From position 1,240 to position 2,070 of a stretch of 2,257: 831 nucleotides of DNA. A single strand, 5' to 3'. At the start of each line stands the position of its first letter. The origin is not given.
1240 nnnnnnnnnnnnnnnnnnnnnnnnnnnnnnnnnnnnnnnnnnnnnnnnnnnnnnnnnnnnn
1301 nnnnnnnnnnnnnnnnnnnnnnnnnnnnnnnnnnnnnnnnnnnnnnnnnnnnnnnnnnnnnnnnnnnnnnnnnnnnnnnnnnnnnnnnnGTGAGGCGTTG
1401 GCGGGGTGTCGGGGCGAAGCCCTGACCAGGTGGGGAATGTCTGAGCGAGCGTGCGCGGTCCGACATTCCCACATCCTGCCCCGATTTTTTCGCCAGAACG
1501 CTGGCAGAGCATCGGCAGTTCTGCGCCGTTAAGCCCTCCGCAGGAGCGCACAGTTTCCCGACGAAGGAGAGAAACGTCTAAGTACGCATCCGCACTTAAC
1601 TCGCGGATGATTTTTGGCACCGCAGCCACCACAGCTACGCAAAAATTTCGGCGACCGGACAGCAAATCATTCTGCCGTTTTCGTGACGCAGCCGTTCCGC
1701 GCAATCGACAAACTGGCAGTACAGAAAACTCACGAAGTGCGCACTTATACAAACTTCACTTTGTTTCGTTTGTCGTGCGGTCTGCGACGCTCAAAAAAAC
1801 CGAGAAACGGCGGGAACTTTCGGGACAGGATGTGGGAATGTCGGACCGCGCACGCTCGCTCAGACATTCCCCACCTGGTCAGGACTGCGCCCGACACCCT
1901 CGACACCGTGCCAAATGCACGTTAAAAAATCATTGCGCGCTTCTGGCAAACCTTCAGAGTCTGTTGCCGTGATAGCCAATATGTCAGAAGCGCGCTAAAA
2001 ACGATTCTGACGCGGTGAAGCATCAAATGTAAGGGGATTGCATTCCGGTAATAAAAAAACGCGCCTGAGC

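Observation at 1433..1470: Nested hairpin inside each inverted-repeat arm (mirrored at 1834-1871)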

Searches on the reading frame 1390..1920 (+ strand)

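Call 88: search_protein_families(library=pfam, proteins=[L002:1931-4642:-, L002:4654-4986:-])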
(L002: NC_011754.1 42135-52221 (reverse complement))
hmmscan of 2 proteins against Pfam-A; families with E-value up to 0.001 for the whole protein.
L002:1931-4642:- (903 aa): 3 families
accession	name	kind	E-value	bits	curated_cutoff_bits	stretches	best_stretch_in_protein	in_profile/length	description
PF03432.20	Relaxase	-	3.3e-30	105.5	24.6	1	84-203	12-132/132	MobA/VirD2-like, nuclease domain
PF22863.1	TraI_middle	-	5.4e-17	62.2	27.6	1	477-566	6-87/89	TraI-like middle domain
PF18555.7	MobL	-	0.00056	19.5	28.5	1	149-175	143-169/383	MobL relaxases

L002:4654-4986:- (110 aa): 2 families
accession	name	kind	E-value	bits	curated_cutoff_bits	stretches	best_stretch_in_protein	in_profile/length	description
PF21983.2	NikA-like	-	3.4e-19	69.2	27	1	13-79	1-70/72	Mobilization protein NikA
PF19807.5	DUF6290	-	4.1e-05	24.1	27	1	20-54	5-39/72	Family of unknown function (DUF6290)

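Call 89: search_solved_structures(query=L003:4655-4987:-, max_evalue=0.01)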
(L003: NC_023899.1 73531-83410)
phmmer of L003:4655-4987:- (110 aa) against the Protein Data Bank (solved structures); distinct sequences matched with E-value up to 0.01: 1.
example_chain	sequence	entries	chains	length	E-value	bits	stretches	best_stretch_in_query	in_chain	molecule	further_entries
2ba3_A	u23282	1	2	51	6.7e-26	93.6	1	2-52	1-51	NikA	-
